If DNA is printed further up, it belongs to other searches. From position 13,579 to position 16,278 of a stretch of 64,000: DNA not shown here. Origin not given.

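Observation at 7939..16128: Cytoplasmic AAA+ ATPase carrying Ig-like domains, 12 bp upstream of a 1925-aa repetitive surface protein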

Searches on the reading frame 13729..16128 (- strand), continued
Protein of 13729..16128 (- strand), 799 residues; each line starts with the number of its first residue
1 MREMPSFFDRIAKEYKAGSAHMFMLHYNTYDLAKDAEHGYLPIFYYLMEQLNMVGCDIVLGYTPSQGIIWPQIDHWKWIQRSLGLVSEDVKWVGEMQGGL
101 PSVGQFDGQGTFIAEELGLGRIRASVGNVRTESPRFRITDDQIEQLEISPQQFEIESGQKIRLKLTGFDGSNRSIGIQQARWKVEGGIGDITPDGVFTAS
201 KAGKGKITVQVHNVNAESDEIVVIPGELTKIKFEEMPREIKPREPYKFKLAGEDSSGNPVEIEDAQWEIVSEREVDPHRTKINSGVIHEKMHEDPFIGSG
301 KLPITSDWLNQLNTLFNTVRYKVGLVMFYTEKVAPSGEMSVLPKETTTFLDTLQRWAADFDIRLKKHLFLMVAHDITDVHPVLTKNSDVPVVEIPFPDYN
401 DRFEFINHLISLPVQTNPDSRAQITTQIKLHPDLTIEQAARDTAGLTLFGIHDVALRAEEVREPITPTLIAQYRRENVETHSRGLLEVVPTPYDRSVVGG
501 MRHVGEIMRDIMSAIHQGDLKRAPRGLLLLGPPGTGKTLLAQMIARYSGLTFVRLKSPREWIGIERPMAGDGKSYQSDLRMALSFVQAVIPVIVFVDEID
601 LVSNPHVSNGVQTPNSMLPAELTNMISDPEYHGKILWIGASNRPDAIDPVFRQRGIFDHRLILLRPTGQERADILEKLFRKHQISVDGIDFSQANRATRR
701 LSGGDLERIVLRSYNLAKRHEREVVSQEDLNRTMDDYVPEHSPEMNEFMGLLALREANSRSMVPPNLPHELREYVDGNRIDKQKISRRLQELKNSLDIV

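Call 11: find_related_loci(query=A1, collection=genome_contigs, flank=10000)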
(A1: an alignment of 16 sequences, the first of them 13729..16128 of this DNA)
Query A1 (799 aa) in genome_contigs; peptide patterns used: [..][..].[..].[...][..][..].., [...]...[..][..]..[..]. (x = any residue, [..] = any of these).
224 stretches matched a pattern; 159 encode a relative of the query (tblastn E <= 1e-3); the best 80 are kept; 80 distinct loci.
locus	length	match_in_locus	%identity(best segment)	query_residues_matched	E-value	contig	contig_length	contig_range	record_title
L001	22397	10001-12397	93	1-799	0e+0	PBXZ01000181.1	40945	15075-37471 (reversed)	MAG: Candidatus Poribacteria bacterium isolate NP41 49038, whole genome shotgun sequence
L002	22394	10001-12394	50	2-798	0e+0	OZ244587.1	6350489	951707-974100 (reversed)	MAG: Candidatus Poribacteria bacterium isolate 01ec1ce0-d2a5-493a-a37f-f7455bcb6da2 genome assembly, chromosome: 1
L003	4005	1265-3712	48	2-799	0e+0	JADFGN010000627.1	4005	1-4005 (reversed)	MAG: Candidatus Poribacteria bacterium isolate B30T1B8 B30T1B8_NODE51402, whole genome shotgun sequence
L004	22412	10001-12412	50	7-792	0e+0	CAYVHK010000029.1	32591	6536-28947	MAG TPA_asm: uncultured bacterium isolate SRP092796_co5_610 genome assembly, contig: NODE_1177_length_32591_cov_4.807997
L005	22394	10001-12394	48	2-798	0e+0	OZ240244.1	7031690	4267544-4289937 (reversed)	MAG: Candidatus Poribacteria bacterium isolate 530b1872-db39-4376-9dde-5bfc35f27194 genome assembly, chromosome: 1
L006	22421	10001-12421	47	7-798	0e+0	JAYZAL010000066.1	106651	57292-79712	MAG: Candidatus Poribacteria bacterium isolate XB_MAG1182 DB_MAG1182_0066, whole genome shotgun sequence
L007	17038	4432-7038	46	4-797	1e-170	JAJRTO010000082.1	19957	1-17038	MAG: Candidatus Poribacteria bacterium isolate Dive96_bin1.70 k141_941234, whole genome shotgun sequence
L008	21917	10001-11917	50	2-796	4e-170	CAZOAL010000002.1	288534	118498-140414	MAG TPA_asm: uncultured bacterium isolate SRP119689_co1_304 genome assembly, contig: NODE_11_length_288534_cov_26.436434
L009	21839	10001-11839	48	4-798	6e-155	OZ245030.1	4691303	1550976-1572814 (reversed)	MAG: Candidatus Poribacteria bacterium isolate f3f56de0-ea6e-4eab-9813-cfd719c0cda4 genome assembly, chromosome: 1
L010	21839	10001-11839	48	4-798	5e-154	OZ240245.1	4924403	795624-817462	MAG: Candidatus Poribacteria bacterium isolate dca23892-4e13-4299-a543-0851fd76b4fe genome assembly, chromosome: 1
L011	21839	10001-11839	47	4-798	2e-149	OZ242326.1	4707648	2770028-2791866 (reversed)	MAG: Candidatus Poribacteria bacterium isolate 51771988-02c0-4c83-b383-74e9f226940d genome assembly, chromosome: 1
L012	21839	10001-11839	47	4-798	7e-147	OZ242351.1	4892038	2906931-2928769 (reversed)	MAG: Candidatus Poribacteria bacterium isolate f935c7b2-2358-4189-a958-9ccc83df77d9 genome assembly, chromosome: 1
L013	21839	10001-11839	41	7-798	9e-122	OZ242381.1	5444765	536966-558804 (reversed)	MAG: Candidatus Poribacteria bacterium isolate 80d8d026-9b84-4ba5-a38a-fc23128cda22 genome assembly, chromosome: 1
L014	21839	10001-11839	40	7-798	3e-121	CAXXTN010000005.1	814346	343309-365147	MAG: Candidatus Poribacteria bacterium isolate 64752d50-abd0-46dd-90db-3fd08d7746be genome assembly, contig: contig_5, w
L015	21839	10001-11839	40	7-798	7e-121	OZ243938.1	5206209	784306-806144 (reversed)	MAG: Candidatus Poribacteria bacterium isolate 1d27aecb-7b08-4092-90e4-ddfc7d8e693b genome assembly, chromosome: 1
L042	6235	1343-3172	40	2-798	2e-113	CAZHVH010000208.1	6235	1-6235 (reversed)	MAG TPA_asm: uncultured bacterium isolate binchicken_co6_520 genome assembly, contig: NODE_16573_length_6235_cov_16.2084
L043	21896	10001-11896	39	7-798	9e-113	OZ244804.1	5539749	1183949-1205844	MAG: Candidatus Poribacteria bacterium isolate 01d6ffbc-f1d2-4681-b35a-d9b575322fea genome assembly, chromosome: 1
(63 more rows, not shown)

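Call 18: search_solved_structures(query=A1, max_evalue=0.001)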
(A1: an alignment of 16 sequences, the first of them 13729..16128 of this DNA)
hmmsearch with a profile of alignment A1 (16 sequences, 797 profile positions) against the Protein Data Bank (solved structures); distinct sequences matched with E-value up to 0.001: 283 (the best 60 are shown).
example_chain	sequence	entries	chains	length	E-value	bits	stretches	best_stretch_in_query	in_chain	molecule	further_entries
5vc7_A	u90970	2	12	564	2.1e-53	185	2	485-750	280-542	VCP-like ATPase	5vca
5g4g_A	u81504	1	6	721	9e-53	183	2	485-747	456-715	VCP-LIKE ATPASE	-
5g4f_A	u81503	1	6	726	9.2e-53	182.9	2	485-747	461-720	VCP-LIKE ATPASE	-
9bji_A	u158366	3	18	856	8.8e-51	176.4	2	519-715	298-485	Nuclear valosin-containing protein-like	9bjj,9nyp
7wub_C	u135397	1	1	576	2.4e-49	171.6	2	519-723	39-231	Transitional endoplasmic reticulum ATPase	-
7wub_D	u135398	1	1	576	2.5e-49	171.6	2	519-723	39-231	Transitional endoplasmic reticulum ATPase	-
6mck_A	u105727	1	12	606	3.1e-49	171.3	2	519-723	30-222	Transitional endoplasmic reticulum ATPase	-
7rlj_A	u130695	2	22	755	6.9e-49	170.1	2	519-723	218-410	Transitional endoplasmic reticulum ATPase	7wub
8yka_A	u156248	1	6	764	7.2e-49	170.1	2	519-723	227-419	Transitional endoplasmic reticulum ATPase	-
7rlh_A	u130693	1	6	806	7.3e-49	170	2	519-723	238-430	Transitional endoplasmic reticulum ATPase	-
7rlg_A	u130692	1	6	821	7.8e-49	170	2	519-723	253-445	Transitional endoplasmic reticulum ATPase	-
9y03_A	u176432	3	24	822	7.9e-49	169.9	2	519-723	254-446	Transitional endoplasmic reticulum ATPase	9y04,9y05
5c18_A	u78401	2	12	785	8.1e-49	169.9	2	519-723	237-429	Transitional endoplasmic reticulum ATPase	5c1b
7y4w_A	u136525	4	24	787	8.1e-49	169.9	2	519-723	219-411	Transitional endoplasmic reticulum ATPase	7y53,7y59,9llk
7rlb_A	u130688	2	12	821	8.7e-49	169.8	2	519-723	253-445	Transitional endoplasmic reticulum ATPase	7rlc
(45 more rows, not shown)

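Call 27: predict_structure(alignment_id=A2)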
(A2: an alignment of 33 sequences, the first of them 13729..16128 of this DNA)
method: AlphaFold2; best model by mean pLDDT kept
length: 799 residues; sequences in the alignment: 33
mean_pLDDT: 77.7   pTM: 0.62
mean pLDDT of the five models: 77.7, 74.6, 70.8, 70.7, 69.5
residues with pLDDT >= 90: 134; 70-90: 478; 50-70: 135; < 50: 52
segments of 3 or more residues with pLDDT < 50: 1-5, 88-90, 95-100, 128-130, 268-276, 288-293, 564-570, 606-614
pLDDT, mean of each block of 10 residues (from residue 1): 50 60 86 84 90 83 79 74 65 49 60 62 51 56 77 81 80 70 83 77 87 84 76 64 67 71 61 45 60 49 68 76 86 74 83 87 86 84 84 82 90 65 77 88 87 90 89 83 81 76 84 86 90 90 86 83 49 70 81 89 52 57 81 89 86 82 89 91 89 81 91 93 92 88 91 91 88 88 94 81
secondary structure, 60 per line:
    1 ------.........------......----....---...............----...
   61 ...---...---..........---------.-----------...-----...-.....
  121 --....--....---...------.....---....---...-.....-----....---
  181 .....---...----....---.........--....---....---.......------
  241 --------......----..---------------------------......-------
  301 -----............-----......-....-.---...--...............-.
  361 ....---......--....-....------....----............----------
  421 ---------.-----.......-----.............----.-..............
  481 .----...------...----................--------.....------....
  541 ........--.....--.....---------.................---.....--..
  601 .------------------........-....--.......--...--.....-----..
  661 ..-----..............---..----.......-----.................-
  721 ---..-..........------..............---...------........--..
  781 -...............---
elements in order (helices of 4 or more, strands of 3 or more residues): H7-15 E22-27 E32-35 E39-42 H43-53 E58-63 E67-69 H73-82 E104-106 E112-114 E116-120 E123-126 E129-132 E136-138 E145-149 E153-156 E160-162 E164-168 E174-177 E181-185 E189-191 E196-199 E203-211 E214-217 E221-224 E228-234 E249-254 H288-293 H306-317 E323-328 H330-333 H344-358 H360-364 E368-373 H381-384 E391-394 H399-410 H436-442 H448-460 H467-481 E486-488 H502-517 E526-530 H537-548 E551-555 H558-562 H572-588 E592-596 H620-627 E635-641 H649-653 E659-662 H668-681 H691-697 H703-719 H727-736 H743-756 H769-774 H782-796

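Call 29: fold_search(model_id=the predicted structure, library=pdb)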
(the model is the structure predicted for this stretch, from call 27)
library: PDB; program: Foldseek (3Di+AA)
matches with E <= 10: 1925; with E <= 0.001: 1607
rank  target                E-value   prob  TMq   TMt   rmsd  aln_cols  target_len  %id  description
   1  9mpq_C                1.4e-23  1.00  0.35  0.37   8.1       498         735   20  Cryo-EM structure of VCP (consensus) (released 2025-10-15)
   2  9mpq_D                6.2e-23  1.00  0.35  0.46   8.8       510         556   19  Cryo-EM structure of VCP (consensus) (released 2025-10-15)
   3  7rl7_A                1.3e-22  1.00  0.37  0.40   7.6       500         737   19  Cryo-EM structure of human p97-R155H mutant bound to ATPgS. (released 2021-09-22)
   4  7rlh_A                1.8e-22  1.00  0.37  0.39   7.7       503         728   19  Cryo-EM structure of human p97-D592N mutant bound to ATPgS. (released 2021-09-22)
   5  8dar_B                2.4e-22  1.00  0.33  0.43   8.1       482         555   20  Saccharomyces cerevisiae Ufd1/Npl4/Cdc48 complex unbound but in the presence of SUMO-ubiquitin(K48polyUb)-mEOS and ATP (released 2022-11-30)
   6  9mpq_F                2.8e-22  1.00  0.33  0.35   9.0       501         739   19  Cryo-EM structure of VCP (consensus) (released 2025-10-15)
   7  9mpr_E                3.1e-22  1.00  0.34  0.44   8.1       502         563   19  Cryo-EM structure of three VCPIP1 VCPIDs bound to VCP (released 2025-10-15)
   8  5c19_C                3.1e-22  1.00  0.34  0.36   8.8       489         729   19  p97 variant 2 in the apo state (released 2016-01-13)
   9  7swl_D                3.9e-22  1.00  0.36  0.49   7.4       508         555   18  CryoEM structure of the N-terminal-deleted Rix7 AAA-ATPase (released 2022-03-02)
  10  7rlf_A                4.6e-22  1.00  0.37  0.40   7.4       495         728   19  Cryo-EM structure of human p97-E470D mutant bound to ATPgS. (released 2021-09-22)
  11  9mpr_C                4.6e-22  1.00  0.34  0.45   8.1       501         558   19  Cryo-EM structure of three VCPIP1 VCPIDs bound to VCP (released 2025-10-15)
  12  5c18_F                6.3e-22  1.00  0.35  0.37   8.7       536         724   19  p97-delta709-728 in complex with ATP-gamma-S (released 2016-01-13)
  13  8dat_B                6.3e-22  1.00  0.32  0.43   9.2       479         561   20  Saccharomyces cerevisiae Ufd1/Npl4/Cdc48 complex bound to three ubiquitin moieties in presence of SUMO-ubiquitin(K48po (released 2022-11-30)
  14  8dar_C                7.0e-22  1.00  0.32  0.43   8.3       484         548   19  Saccharomyces cerevisiae Ufd1/Npl4/Cdc48 complex unbound but in the presence of SUMO-ubiquitin(K48polyUb)-mEOS and ATP (released 2022-11-30)
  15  7rli_A                7.0e-22  1.00  0.35  0.38   9.9       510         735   20  Cryo-EM structure of human p97 bound to CB-5083 and ADP. (released 2021-09-22)
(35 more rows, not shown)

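Call 30: find_encoding_contigs(protein=P0010, flank=10000, max_places=2)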
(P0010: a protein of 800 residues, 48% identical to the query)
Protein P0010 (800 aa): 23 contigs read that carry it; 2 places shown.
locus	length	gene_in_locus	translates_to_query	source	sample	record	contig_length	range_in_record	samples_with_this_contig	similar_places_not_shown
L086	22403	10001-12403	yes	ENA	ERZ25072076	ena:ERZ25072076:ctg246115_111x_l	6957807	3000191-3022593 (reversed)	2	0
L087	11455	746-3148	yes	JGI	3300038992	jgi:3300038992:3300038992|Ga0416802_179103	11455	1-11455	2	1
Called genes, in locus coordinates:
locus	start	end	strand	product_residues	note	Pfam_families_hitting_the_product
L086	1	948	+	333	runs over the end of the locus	PF00149:Metallophos, PF12850:Metallophos_2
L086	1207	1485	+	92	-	PF00936:BMC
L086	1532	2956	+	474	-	PF00171:Aldedh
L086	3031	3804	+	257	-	PF00970:FAD_binding_6, PF00175:NAD_binding_1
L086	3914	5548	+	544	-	PF01555:N6_N4_Mtase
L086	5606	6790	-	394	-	PF16930:Porin_5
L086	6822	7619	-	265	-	PF01113:DapB_N, PF05173:DapB_C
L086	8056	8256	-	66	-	-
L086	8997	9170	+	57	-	-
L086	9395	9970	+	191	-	PF02517:Rce1-like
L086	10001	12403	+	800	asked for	PF00004:AAA (weak)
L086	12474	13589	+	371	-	PF02746:MR_MLE_N (weak), PF26685:DUF8230_C, PF13378:MR_MLE_C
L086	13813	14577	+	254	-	-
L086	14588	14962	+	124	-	PF14213:DUF4325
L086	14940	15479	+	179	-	PF01850:PIN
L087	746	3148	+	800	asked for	PF00004:AAA (weak)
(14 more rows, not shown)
